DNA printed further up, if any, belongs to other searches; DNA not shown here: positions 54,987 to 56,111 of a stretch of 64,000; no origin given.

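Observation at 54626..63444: Self-contained 10-gene type II FAS/PKS-like operon with private ACP, PPTase and glycerolipid-type acyltransferase, an ACAD, and no enoyl-ACP reductase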

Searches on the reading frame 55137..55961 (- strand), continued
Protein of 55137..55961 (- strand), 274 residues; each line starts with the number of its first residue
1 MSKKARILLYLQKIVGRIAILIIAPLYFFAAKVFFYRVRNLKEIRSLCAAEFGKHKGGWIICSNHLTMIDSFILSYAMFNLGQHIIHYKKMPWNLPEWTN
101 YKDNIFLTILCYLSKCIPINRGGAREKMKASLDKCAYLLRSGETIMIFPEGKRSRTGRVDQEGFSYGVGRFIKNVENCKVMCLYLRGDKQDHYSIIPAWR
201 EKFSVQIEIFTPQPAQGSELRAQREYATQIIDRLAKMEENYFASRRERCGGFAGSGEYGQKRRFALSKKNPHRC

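Call 50: search_solved_structures(query=L091:4692-5627:+, max_evalue=1e-8, show_alignments=2)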
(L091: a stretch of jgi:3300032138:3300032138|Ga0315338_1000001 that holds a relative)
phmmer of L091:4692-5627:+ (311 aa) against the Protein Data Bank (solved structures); distinct sequences matched with E-value up to 1e-8: 167 (the best 60 are shown).
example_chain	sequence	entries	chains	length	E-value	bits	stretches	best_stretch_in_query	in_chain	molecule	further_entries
4ni5_A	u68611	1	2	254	1.7e-17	67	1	204-305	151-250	Oxidoreductase, short-chain dehydrogenase/reductase family protein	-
3oic_A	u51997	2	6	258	3.8e-17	65.9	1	195-307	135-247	Enoyl-[acyl-carrier-protein] reductase [NADPH]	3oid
7ucw_A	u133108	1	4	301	1.2e-15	61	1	213-308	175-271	Decr1 protein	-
1w6u_A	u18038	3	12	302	2.8e-15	59.8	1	210-308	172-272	2,4-DIENOYL-COA REDUCTASE, MITOCHONDRIAL PRECURSOR | 2,4-DIENOYL-COA REDUCTASE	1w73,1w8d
8sy8_A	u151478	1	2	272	5.3e-15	58.8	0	211-308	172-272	4-formylbenzenesulfonate dehydrogenase TsaC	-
3imf_A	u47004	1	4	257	4.9e-14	55.7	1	210-311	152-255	Short chain dehydrogenase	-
7pcs_B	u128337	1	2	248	9.6e-14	54.7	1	163-307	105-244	BbsD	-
7nm7_AAA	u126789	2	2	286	1.1e-13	54.5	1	191-309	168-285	Antimycin pathway standalone ketoreductase enzyme, AntM | Antimycin pathway standalone ketoreductase, AntM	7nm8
7caw_A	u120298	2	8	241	1.4e-13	54.1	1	194-305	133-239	3-oxoacyl-ACP reductase FabG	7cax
8hde_A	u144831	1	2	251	1.4e-13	54.1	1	193-305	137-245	7-alpha-hydroxysteroid dehydrogenase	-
8hdn_A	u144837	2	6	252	1.5e-13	54.1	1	193-305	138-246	7-alpha-hydroxysteroid dehydrogenase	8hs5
6nrp_A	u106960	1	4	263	1.7e-13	53.9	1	193-305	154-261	3-oxoacyl-ACP reductase FabG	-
8hs9_E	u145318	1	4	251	1.8e-13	53.8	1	193-305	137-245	7-alpha-hydroxysteroid dehydrogenase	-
8hs6_A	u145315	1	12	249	1.8e-13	53.8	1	193-305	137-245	7-alpha-hydroxysteroid dehydrogenase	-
3gaf_A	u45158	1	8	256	1.9e-13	53.7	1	194-305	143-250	7-ALPHA-HYDROXYSTEROID DEHYDROGENASE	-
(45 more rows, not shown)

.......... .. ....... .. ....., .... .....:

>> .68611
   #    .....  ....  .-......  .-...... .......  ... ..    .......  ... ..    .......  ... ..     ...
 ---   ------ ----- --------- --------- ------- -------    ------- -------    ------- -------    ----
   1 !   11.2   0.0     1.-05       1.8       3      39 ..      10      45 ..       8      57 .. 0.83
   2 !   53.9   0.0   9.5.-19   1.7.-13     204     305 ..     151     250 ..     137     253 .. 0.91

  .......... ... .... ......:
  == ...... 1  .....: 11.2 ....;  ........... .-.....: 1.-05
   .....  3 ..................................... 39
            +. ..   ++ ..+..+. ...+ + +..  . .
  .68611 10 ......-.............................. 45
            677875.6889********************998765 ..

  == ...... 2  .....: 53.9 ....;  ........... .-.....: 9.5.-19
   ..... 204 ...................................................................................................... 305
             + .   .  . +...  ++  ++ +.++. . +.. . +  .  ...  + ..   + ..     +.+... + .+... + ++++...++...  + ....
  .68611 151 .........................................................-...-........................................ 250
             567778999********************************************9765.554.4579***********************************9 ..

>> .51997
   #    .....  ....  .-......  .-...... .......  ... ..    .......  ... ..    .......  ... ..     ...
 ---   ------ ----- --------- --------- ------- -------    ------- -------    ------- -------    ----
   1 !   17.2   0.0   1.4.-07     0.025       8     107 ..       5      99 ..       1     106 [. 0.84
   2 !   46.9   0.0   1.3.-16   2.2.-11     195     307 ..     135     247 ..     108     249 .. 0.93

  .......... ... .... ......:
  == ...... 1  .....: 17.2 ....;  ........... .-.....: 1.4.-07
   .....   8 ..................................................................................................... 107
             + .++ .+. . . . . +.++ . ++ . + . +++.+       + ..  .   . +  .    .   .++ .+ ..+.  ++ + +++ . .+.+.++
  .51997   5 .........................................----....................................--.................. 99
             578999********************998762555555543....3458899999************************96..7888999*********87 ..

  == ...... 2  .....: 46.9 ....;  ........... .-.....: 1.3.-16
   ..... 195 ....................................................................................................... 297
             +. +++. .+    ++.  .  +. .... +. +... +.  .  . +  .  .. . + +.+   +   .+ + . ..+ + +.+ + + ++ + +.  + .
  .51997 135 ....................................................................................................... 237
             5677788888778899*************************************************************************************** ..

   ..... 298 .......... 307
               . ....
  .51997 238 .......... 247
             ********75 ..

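Call 51: list_cluster_members(proteins=[P0344, P0332, P0309, P0365, P0377, P0364, P0318, P0305, P0306, P0293])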
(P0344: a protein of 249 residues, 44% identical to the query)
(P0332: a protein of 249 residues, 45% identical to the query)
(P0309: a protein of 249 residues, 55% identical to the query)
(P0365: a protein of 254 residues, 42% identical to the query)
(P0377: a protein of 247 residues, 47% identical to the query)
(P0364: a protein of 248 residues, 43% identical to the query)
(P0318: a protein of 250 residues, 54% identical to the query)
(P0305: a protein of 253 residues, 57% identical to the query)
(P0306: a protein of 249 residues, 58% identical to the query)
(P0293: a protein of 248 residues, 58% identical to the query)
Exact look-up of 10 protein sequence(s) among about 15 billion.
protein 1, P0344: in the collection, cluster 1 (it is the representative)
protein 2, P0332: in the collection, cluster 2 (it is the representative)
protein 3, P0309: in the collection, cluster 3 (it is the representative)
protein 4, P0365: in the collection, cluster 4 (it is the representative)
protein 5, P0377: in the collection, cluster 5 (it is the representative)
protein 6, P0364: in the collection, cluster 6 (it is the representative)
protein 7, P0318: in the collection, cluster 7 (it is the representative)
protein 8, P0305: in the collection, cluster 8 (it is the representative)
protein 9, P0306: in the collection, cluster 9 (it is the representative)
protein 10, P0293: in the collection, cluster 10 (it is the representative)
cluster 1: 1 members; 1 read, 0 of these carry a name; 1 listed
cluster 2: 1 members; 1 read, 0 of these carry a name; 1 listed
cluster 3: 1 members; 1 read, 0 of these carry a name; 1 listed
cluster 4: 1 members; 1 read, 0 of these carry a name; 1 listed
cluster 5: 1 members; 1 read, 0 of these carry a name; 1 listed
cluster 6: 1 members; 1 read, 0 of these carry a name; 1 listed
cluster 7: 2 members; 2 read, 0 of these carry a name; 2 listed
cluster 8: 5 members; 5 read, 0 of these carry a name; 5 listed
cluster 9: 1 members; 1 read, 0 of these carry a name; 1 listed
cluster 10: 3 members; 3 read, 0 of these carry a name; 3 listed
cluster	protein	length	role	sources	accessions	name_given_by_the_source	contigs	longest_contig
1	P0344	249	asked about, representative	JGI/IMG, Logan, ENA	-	-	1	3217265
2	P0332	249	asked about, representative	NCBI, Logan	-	-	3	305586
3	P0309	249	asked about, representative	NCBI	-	-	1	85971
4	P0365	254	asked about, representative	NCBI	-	-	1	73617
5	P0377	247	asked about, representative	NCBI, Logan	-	-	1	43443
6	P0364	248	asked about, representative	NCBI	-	-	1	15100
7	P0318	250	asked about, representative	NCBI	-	-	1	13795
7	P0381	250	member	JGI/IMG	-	-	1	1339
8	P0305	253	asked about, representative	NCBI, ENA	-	-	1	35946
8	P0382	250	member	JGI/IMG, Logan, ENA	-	-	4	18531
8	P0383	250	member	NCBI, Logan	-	-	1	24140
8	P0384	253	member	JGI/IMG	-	-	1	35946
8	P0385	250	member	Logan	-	-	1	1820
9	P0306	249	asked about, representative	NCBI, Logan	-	-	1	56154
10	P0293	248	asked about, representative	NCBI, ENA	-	-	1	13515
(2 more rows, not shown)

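Call 65: find_homologous_proteins(query=L111:10010-10744:+, max_evalue=1e-20)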
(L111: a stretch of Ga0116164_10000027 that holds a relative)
Query L111:10010-10744:+ (244 aa): 1890 proteins with E <= 1e-20 among 2391 candidates; the best 120 are listed.
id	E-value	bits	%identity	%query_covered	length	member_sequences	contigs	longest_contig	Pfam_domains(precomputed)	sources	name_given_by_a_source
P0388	7.2e-165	564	99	100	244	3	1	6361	PF01553.27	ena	-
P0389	1.1e-129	449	75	100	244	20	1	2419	PF01553.27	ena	-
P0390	1.0e-119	416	70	100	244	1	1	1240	PF01553.27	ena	-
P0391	1.2e-116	406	70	100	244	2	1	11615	PF01553.27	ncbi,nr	ncbi:MAG: 1-acyl-sn-glycerol-3-phosphate acyltransferase [Deltaproteobacteria bacterium]|nr:1-acyl-s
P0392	3.4e-112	392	68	100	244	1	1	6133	PF01553.27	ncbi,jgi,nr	ncbi:MAG: 1-acyl-sn-glycerol-3-phosphate acyltransferase [Deltaproteobacteria bacterium]|nr:1-acyl-s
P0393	5.6e-112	391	67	100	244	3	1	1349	PF01553.27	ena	-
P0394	2.6e-109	382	65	100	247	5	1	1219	PF01553.27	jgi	jgi:1-acyl-sn-glycerol-3-phosphate acyltransferase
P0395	4.0e-109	381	65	100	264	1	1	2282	PF01553.27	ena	-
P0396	1.2e-108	380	65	100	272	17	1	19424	PF01553.27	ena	-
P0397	2.7e-108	379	65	100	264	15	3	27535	PF01553.27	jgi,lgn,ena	-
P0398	7.2e-108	377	65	100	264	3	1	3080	PF01553.27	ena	-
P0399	1.4e-107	376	64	100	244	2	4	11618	PF01553.27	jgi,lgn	jgi:1-acyl-sn-glycerol-3-phosphate acyltransferase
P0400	4.3e-107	375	64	100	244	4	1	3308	PF01553.27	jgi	-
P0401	8.8e-107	374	65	100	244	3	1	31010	PF01553.27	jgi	-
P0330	1.3e-106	373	64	99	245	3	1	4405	PF01553.27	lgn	-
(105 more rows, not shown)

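Call 69: search_protein_families(library=pfam, proteins=[L111:1327-2838:-, L143:102-1532:-, L143:1459-3081:-, L158:195-1562:-, L111:11709-12707:+, L171:703-2421:-], max_evalue=0.00001)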
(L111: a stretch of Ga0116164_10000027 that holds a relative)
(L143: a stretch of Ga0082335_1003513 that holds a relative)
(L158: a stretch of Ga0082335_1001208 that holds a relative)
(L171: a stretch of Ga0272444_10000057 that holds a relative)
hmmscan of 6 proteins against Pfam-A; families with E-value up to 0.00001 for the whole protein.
L111:1327-2838:- (503 aa): 3 families
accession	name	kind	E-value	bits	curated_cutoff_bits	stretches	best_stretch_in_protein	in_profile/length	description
PF02518.31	HATPase_c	-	3.3e-26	92.3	26.4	1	398-502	2-106/111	Histidine kinase-, DNA gyrase B-, and HSP90-like ATPase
PF00512.31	HisKA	-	1.9e-16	60.3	26.9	1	291-351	2-62/66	His Kinase A (phospho-acceptor) domain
PF16927.11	HisKA_7TM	-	5.9e-08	33.3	28.6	1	5-190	4-214/224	N-terminal 7TM region of histidine kinase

L143:102-1532:- (476 aa): 7 families
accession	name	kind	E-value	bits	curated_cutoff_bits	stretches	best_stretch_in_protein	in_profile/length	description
PF00158.32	Sigma54_activat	-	4.8e-73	244.8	20.2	1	162-328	2-168/168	Sigma-54 interaction domain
PF00072.30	Response_reg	-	3.7e-34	117.7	30.2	1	26-135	1-110/111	Response regulator receiver domain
PF25601.1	AAA_lid_14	-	3e-26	91.5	27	1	333-409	1-77/87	AAA+ ATPase lid domain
PF14532.12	Sigma54_activ_2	-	2.3e-20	73.7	25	1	163-332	2-138/138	Sigma-54 interaction domain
PF02954.25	HTH_8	-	7e-12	45.3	22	1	433-472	3-42/42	Bacterial regulatory protein, Fis family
PF01078.27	Mg_chelatase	-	1.3e-06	28.4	20.3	0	240-302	93-157/207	Magnesium chelatase, subunit ChlI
PF07728.20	AAA_5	-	1.6e-06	28.6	22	1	185-305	2-125/139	AAA domain (dynein-related subfamily)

L143:1459-3081:- (540 aa): 2 families
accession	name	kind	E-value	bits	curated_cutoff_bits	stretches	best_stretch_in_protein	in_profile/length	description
PF02518.31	HATPase_c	-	1.7e-26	93.3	26.4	1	404-511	2-109/111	Histidine kinase-, DNA gyrase B-, and HSP90-like ATPase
PF00512.31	HisKA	-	9.1e-12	45.3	26.9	1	298-358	3-63/66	His Kinase A (phospho-acceptor) domain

L158:195-1562:- (455 aa): 6 families
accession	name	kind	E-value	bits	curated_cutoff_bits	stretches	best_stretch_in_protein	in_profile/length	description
PF00158.32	Sigma54_activat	-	1.7e-73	246.3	20.2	1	139-305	1-167/168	Sigma-54 interaction domain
PF00072.30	Response_reg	-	4.7e-32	110.9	30.2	1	4-113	1-110/111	Response regulator receiver domain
PF25601.1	AAA_lid_14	-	5e-27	94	27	1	311-391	1-81/87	AAA+ ATPase lid domain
PF14532.12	Sigma54_activ_2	-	3.9e-20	73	25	1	140-310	1-138/138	Sigma-54 interaction domain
PF02954.25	HTH_8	-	5.7e-11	42.4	22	1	412-451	3-42/42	Bacterial regulatory protein, Fis family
PF01078.27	Mg_chelatase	-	2.7e-06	27.4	20.3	0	159-279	21-156/207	Magnesium chelatase, subunit ChlI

L111:11709-12707:+ (332 aa): 1 family
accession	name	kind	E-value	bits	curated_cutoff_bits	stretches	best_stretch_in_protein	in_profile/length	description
PF01833.30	TIG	-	6.5e-15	55.3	20.9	1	217-294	1-81/84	IPT/TIG domain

L171:703-2421:- (572 aa): 3 families
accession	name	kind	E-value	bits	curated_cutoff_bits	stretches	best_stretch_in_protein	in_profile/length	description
PF02518.31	HATPase_c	-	1e-24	87.5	26.4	1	467-572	2-107/111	Histidine kinase-, DNA gyrase B-, and HSP90-like ATPase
PF00512.31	HisKA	-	3e-14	53.2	26.9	1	360-421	2-63/66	His Kinase A (phospho-acceptor) domain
PF16927.11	HisKA_7TM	-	6.4e-07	29.9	28.6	1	73-266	4-219/224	N-terminal 7TM region of histidine kinase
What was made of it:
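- Tried and rejected: They are a histidine kinase and a sigma-54 activator (call 69).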

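Call 77: search_solved_structures(query=window:55137-55961:-, max_evalue=0.01)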
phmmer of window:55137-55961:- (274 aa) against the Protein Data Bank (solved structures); distinct sequences matched with E-value up to 0.01: 0.

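Call 90: predict_structure(alignment_id=A3)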
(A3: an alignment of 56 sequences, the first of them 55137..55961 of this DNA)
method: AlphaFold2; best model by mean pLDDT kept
length: 274 residues; sequences in the alignment: 56
mean_pLDDT: 86.2   pTM: 0.83
mean pLDDT of the five models: 86.2, 86.1, 85.9, 83.3, 82.6
residues with pLDDT >= 90: 181; 70-90: 59; 50-70: 10; < 50: 24
segments of 3 or more residues with pLDDT < 50: 251-274
pLDDT, mean of each block of 10 residues (from residue 1): 93 96 95 95 97 96 84 94 94 91 90 91 89 95 90 72 81 92 93 83 96 91 93 94 85 41 36 39
secondary structure, 60 per line:
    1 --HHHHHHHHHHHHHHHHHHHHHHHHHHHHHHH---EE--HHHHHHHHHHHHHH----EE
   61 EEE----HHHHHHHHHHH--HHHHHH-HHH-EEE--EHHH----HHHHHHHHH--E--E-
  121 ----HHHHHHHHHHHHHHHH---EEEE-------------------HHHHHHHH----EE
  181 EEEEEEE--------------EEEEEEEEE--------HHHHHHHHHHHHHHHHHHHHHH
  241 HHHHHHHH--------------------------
elements in order: H3-33 H41-54 E59-63 H68-78 H81-86 E92-94 H105-113 H125-140 E144-147 H167-174 E179-187 E202-210 H219-248
